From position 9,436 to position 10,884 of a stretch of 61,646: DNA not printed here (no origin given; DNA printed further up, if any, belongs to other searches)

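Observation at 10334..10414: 81-bp nested palindromic G+C-rich element inserted in frame inside tsaD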

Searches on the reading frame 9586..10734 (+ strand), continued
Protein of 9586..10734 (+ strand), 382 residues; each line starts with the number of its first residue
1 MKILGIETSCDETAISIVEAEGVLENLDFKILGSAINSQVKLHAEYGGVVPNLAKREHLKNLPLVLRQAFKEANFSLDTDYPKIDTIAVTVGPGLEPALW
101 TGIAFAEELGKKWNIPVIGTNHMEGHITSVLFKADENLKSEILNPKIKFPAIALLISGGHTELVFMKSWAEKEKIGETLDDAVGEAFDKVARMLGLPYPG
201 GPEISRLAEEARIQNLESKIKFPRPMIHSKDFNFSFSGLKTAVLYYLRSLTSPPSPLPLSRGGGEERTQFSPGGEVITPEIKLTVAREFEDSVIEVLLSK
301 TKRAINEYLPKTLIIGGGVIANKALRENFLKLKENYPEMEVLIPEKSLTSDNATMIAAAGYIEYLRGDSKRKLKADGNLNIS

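Call 93: search_solved_structures(query=window:9586-10731:+, max_evalue=1e-20, show_alignments=2)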
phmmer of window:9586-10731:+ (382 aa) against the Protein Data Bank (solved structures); distinct sequences matched with E-value up to 1e-20: 18.
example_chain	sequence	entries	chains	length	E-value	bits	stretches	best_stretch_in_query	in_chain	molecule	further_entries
6nak_B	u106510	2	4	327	2.6e-69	237.4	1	1-248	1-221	tRNA N6-adenosine threonylcarbamoyltransferase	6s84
6n9a_D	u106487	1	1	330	2.7e-69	237.3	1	1-248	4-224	tRNA N6-adenosine threonylcarbamoyltransferase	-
13fn_D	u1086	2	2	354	3.8e-69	236.9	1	1-248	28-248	tRNA N6-adenosine threonylcarbamoyltransferase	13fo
4wq5_A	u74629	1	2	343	1.5e-66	228.3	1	1-246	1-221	tRNA N6-adenosine threonylcarbamoyltransferase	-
3zet_B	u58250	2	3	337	1.9e-66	228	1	1-249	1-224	PROBABLE TRNA THREONYLCARBAMOYLADENOSINE BIOSYNTHESIS PROTEIN GCP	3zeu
8iey_A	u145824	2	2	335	7.1e-66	226.1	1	1-248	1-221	tRNA N6-adenosine threonylcarbamoyltransferase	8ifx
4ydu_A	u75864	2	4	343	1.4e-65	225.1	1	1-246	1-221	tRNA N6-adenosine threonylcarbamoyltransferase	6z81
4wq4_A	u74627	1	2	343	9.7e-65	222.4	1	1-246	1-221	tRNA N6-adenosine threonylcarbamoyltransferase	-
2ivn_A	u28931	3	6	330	2.1e-29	106.1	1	41-247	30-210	O-SIALOGLYCOPROTEIN ENDOPEPTIDASE | UP1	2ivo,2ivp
3wuh_A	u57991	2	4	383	1.6e-26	96.6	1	2-360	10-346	tRNA N6-adenosine threonylcarbamoyltransferase, mitochondrial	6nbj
4k25_A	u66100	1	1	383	1.6e-26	96.6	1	2-360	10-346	Probable tRNA threonylcarbamoyladenosine biosynthesis protein QRI7, mitochondrial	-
8ide_A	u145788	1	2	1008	7.3e-26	94.5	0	2-221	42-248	N(6)-L-threonylcarbamoyladenine synthase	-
8unk_K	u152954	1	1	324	1.2e-22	83.9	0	4-243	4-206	Probable bifunctional tRNA threonylcarbamoyladenosine biosynthesis protein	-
8up5_K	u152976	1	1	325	1.2e-22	83.9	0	4-243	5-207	Probable bifunctional tRNA threonylcarbamoyladenosine biosynthesis protein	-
9d85_K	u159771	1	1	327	1.3e-22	83.8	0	4-243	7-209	Probable bifunctional tRNA threonylcarbamoyladenosine biosynthesis protein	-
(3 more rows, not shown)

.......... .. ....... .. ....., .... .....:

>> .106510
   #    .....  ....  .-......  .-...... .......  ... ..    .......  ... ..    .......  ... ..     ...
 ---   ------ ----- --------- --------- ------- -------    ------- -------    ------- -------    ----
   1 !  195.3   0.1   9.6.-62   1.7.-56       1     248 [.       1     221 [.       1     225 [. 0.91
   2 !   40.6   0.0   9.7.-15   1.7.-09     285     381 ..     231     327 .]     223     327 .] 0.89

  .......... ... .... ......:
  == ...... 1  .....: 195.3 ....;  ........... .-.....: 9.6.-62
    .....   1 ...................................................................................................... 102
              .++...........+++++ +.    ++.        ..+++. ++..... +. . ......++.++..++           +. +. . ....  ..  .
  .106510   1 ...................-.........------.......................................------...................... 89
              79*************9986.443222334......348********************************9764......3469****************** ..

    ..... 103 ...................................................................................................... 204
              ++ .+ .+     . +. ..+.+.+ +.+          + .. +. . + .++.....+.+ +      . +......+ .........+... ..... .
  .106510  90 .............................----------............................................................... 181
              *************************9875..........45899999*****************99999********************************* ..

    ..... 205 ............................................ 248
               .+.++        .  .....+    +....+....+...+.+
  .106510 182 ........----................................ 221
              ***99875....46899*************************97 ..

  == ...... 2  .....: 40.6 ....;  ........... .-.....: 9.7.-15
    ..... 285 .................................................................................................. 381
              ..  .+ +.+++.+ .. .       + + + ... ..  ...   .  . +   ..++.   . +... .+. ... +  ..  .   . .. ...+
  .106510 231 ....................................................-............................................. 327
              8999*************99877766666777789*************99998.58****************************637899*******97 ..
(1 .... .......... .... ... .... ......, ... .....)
